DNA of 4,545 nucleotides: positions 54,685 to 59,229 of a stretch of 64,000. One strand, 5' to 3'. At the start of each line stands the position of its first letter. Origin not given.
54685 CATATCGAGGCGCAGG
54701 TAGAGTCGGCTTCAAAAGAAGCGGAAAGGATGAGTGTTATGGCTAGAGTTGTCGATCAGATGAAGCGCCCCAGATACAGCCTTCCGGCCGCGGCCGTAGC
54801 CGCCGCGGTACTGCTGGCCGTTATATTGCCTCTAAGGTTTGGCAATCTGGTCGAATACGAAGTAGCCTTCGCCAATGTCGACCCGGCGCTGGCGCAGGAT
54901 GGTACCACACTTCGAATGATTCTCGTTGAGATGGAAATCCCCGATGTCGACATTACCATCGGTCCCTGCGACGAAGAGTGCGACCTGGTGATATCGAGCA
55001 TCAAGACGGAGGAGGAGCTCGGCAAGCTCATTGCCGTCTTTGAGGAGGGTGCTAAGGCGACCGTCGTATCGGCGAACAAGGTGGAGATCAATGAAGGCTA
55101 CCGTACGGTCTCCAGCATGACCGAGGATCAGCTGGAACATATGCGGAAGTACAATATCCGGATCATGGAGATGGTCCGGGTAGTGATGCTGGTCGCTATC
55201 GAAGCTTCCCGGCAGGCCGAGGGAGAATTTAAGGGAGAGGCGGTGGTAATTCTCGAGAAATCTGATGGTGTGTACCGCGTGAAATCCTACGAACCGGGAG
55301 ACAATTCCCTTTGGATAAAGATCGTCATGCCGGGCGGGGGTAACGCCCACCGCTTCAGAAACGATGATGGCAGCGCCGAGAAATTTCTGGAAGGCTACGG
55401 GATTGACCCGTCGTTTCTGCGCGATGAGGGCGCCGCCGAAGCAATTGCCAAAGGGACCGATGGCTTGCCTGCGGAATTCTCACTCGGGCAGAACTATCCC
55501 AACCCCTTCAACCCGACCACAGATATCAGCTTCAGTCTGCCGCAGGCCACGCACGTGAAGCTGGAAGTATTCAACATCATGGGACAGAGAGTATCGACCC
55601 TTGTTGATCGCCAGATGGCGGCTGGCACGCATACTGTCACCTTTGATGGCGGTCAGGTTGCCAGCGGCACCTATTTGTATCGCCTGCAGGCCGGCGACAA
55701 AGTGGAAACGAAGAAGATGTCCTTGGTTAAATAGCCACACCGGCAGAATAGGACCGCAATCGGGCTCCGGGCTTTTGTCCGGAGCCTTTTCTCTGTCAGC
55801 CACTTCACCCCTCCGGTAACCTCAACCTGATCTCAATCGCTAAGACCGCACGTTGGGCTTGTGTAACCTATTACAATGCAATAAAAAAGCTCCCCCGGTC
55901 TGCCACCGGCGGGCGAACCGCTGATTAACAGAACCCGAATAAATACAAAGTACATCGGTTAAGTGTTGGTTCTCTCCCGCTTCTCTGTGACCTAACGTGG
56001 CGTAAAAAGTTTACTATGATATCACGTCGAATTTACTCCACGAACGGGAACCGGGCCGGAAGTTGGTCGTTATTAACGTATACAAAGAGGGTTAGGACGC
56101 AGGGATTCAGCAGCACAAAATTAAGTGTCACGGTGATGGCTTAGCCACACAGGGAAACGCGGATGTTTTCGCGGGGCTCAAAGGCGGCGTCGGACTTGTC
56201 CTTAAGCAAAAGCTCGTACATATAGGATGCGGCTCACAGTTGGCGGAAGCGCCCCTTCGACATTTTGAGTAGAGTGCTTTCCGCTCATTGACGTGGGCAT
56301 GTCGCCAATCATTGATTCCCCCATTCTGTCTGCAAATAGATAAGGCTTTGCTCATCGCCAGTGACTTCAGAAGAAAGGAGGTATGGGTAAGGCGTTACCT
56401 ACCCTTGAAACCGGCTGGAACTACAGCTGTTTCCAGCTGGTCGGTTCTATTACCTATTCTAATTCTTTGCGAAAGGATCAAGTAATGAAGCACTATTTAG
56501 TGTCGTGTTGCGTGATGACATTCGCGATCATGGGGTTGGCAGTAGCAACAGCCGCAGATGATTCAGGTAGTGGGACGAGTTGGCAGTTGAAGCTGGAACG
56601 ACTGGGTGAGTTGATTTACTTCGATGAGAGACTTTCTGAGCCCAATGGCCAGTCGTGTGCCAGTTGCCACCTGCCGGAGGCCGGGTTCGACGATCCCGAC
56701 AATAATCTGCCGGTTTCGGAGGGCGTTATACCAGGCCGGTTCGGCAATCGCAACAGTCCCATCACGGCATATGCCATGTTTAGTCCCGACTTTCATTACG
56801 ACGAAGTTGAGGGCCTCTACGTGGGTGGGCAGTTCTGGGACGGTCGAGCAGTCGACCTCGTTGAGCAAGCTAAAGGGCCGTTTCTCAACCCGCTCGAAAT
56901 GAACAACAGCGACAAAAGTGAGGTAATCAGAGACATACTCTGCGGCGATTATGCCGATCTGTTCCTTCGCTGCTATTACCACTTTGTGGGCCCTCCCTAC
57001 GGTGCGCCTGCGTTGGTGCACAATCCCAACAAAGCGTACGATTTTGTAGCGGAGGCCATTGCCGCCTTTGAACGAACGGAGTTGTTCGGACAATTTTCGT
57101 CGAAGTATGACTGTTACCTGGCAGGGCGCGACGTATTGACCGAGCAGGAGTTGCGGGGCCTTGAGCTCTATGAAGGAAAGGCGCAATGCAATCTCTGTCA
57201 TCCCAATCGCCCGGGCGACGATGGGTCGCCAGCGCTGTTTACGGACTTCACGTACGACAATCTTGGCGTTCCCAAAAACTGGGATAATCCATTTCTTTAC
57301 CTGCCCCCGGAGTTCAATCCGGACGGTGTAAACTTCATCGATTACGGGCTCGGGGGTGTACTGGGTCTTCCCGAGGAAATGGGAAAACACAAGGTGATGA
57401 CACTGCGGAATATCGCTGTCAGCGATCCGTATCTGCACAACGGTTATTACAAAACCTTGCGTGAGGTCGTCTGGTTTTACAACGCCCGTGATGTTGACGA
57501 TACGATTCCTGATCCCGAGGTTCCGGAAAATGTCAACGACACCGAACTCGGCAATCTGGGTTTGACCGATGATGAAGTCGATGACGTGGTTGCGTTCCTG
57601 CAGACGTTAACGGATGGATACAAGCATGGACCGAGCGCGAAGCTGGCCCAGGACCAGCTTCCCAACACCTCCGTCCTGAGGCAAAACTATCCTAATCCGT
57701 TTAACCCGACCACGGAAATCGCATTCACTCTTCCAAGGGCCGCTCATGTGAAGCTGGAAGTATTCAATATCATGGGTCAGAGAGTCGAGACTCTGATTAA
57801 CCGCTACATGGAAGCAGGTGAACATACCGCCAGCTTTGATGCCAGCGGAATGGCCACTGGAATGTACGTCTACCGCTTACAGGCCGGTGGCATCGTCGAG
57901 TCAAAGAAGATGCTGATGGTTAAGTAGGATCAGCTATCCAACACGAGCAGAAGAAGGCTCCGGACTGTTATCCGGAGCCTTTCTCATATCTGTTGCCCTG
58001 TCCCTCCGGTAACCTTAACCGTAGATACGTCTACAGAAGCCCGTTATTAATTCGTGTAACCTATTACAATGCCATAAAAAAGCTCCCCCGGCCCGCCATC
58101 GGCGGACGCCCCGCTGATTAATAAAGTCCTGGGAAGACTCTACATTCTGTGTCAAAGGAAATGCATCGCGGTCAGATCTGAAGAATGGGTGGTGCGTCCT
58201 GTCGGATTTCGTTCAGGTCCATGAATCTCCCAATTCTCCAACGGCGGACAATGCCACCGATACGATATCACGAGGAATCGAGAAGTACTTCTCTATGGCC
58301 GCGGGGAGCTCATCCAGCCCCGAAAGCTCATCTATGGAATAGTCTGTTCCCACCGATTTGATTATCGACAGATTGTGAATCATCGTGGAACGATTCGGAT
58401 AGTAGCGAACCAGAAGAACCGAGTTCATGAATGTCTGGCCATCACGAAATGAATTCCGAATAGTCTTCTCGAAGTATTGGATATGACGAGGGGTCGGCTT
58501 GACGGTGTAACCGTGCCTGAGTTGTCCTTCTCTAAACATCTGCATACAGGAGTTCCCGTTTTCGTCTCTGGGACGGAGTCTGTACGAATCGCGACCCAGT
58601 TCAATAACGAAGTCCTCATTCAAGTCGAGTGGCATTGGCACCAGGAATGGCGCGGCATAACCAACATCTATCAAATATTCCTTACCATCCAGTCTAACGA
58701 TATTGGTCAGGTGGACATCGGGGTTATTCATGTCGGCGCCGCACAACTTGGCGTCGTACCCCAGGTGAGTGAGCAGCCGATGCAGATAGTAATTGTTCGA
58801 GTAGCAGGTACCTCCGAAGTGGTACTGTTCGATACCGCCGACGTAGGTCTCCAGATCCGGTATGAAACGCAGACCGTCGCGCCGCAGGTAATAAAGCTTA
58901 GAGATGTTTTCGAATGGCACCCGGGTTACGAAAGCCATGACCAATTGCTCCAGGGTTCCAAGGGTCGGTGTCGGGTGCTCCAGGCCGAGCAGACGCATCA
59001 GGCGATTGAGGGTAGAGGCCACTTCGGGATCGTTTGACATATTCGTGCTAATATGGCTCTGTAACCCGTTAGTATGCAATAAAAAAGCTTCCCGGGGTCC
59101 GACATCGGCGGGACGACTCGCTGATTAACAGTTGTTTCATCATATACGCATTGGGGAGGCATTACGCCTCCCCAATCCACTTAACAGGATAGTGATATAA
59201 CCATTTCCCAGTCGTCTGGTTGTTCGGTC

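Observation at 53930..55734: ECF anti-sigma factor whose external domain ends in a T9SS sorting tail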

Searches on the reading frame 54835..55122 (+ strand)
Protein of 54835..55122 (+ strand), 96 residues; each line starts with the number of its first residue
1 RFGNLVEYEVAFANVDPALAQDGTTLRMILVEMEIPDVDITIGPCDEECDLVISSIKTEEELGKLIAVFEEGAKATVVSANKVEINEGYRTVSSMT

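Call 61: predict_structure(alignment_id=A5)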
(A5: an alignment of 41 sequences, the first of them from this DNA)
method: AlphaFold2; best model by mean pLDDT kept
length: 96 residues; sequences in the alignment: 41
mean_pLDDT: 86.7   pTM: 0.75
mean pLDDT of the five models: 86.7, 83.7, 81.3, 81.0, 78.2
residues with pLDDT >= 90: 59; 70-90: 26; 50-70: 9; < 50: 2
segments of 3 or more residues with pLDDT < 50: none
pLDDT, mean of each block of 10 residues (from residue 1): 76 92 90 92 89 93 93 91 76 66
secondary structure, 60 per line:
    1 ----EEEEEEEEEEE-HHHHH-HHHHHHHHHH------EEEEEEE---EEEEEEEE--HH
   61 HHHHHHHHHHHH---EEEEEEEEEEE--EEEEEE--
elements in order: E5-15 H17-21 H23-32 E39-45 E49-56 H59-72 E76-86 E89-94

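Call 64: fold_search(model_id=the predicted structure, library=pdb)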
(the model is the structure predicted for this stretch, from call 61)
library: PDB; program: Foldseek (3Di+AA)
matches with E <= 10: 1514; with E <= 0.001: 0
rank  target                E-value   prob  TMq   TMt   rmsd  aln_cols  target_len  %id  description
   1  2rrn_MODEL_1_A        5.1e-03  1.00  0.64  0.66   2.5        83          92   20  Solution structure of SecDF periplasmic domain P4 (released 2011-05-18)
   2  2lqj_MODEL_1_A        7.3e-03  0.99  0.50  0.51   5.0        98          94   19  Solution structure of the C-terminal domain of the MgtC protein from Mycobacterium tuberculosis (released 2012-03-21)
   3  4hhu_A                7.8e-03  0.99  0.45  0.30   5.6        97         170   11  Crystal Structure of Engineered Protein. Northeast Structural Genomics Consortium Target OR280. (released 2012-10-24)
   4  1sqe_A                7.8e-03  0.85  0.34  0.33   7.3        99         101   13  1.5A Crystal Structure Of the protein PG130 from Staphylococcus aureus, Structural genomics (released 2004-08-03)
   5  2zho_C                1.1e-02  0.95  0.43  0.30   6.1        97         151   16  Crystal structure of the regulatory subunit of aspartate kinase from Thermus thermophilus (ligand free form) (released 2009-02-17)
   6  2dt9_A                1.3e-02  0.98  0.46  0.32   5.8        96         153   20  Crystal structure of the regulatory subunit of aspartate kinase from Thermus flavus (released 2007-07-17)
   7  2dcl_A                1.6e-02  0.97  0.44  0.44   6.9       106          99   11  Structure of PH1503 protein from Pyrococcus Horikoshii OT3 (released 2006-07-08)
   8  5ypp_A                2.0e-02  0.99  0.52  0.54   4.9        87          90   11  Crystal structure of IlvN.Val-1a (released 2018-09-19)
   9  2zho_A                2.2e-02  0.97  0.47  0.33   5.5        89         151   15  Crystal structure of the regulatory subunit of aspartate kinase from Thermus thermophilus (ligand free form) (released 2009-02-17)
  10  1xbw_B                2.4e-02  0.87  0.40  0.40   7.4        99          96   12  1.9A Crystal Structure of the protein isdG from Staphylococcus aureus aureus, Structural genomics, MCSG (released 2004-10-12)
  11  1xbw_C                2.4e-02  0.77  0.37  0.38   6.4        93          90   11  1.9A Crystal Structure of the protein isdG from Staphylococcus aureus aureus, Structural genomics, MCSG (released 2004-10-12)
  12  4go5                  2.7e-02  0.99  0.52  0.33   4.8        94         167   13  The regulatory subunit of aspartate kinase from Mycobacterium tuberculosis (released 2012-09-05)
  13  4rjv_B                2.7e-02  0.96  0.42  0.48   6.3        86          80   20  Crystal Structure of a De Novo Designed Ferredoxin Fold, Northeast Structural Genomics Consortium (NESG) Target OR461 (released 2014-10-22)
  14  3trg                  2.7e-02  0.93  0.42  0.42   5.3        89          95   17  Structure of an acylphosphatase from Coxiella burnetii (released 2011-10-19)
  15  2ko1_MODEL_1_A        2.7e-02  0.85  0.40  0.42   5.7        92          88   13  Solution NMR structure of the ACT domain from GTP pyrophosphokinase of Chlorobium tepidum. Northeast Structura (released 2009-09-29)
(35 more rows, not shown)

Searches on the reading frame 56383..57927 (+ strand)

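Call 3: search_protein_families(library=pfam, proteins=[window:56383-57927:+], max_evalue=0.1)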
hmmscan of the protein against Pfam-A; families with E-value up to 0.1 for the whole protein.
window:56383-57927:+ (514 aa): 5 families
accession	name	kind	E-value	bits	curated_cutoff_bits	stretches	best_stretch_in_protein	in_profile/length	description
PF03150.19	CCP_MauG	-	2.1e-34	119.7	25.6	1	72-249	4-147/149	Di-haem cytochrome c peroxidase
PF18962.6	Por_Secre_tail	-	8.6e-09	36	27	1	436-510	2-73/75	Secretion system C-terminal sorting domain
PF13442.11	Cytochrome_CBB3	-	0.00093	19.9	27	0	258-288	5-30/68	Cytochrome C oxidase, cbb3-type, subunit III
PF00034.26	Cytochrom_C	-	0.0015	20.2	21.3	0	387-409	71-89/90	Cytochrome c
PF13860.13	FlgD_ig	-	0.0036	17.7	27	1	443-501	9-75/79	FlgD Ig-like domain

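Call 4: search_protein_families(library=ncbifam, proteins=[window:56383-57927:+], max_evalue=0.1)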
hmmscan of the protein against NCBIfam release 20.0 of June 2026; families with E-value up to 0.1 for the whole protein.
window:56383-57927:+ (514 aa): 8 families
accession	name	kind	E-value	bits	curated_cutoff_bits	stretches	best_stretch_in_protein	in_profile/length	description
TIGR04039.1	MXAN_0977_Heme2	hypoth_equivalog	3.8e-34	118.3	362.85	1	73-411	13-323/336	MbnH family di-heme enzyme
TIGR03981.2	SAM_quin_mod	hypoth_equivalog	2.1e-19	69.7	340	2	218-366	228-358/411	His-Xaa-Ser system-associated MauG-like protein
TIGR03791.1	TTQ_mauG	equivalog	9e-19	67.8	443.85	1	74-412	8-281/291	tryptophan tryptophylquinone biosynthesis enzyme MauG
TIGR04183.1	Por_Secre_tail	domain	1.6e-09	37.6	23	1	436-510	2-69/72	T9SS type A sorting domain-containing protein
NF038113.1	T9SSA_dep_M36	equivalog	3.2e-09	35.5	885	1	393-512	759-868/869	T9SS-dependent M36 family metallopeptidase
NF033707.1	T9SS_sortase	equivalog_domain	5.5e-06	24.3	420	1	434-501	1000-1077/1095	type IX secretion system sortase PorU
NF052323.1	T9SSA_dep_M6i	equivalog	1.9e-05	22.9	600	1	435-509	960-1033/1043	T9SS-dependent M6-like inactivated metalloprotease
NF052341.1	hydrazine_gamma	equivalog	0.0061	15.5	625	0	251-363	192-308/339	hydrazine synthase subunit gamma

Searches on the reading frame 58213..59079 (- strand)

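Call 20: search_protein_families(library=pfam, proteins=[window:58213-59079:-], max_evalue=0.001)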
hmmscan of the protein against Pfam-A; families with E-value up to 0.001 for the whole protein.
window:58213-59079:- (288 aa): 1 family
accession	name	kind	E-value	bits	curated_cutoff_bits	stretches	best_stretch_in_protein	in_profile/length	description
PF00797.23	Acetyltransf_2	-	1.1e-23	84.8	22.8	1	39-268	1-233/240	N-acetyltransferase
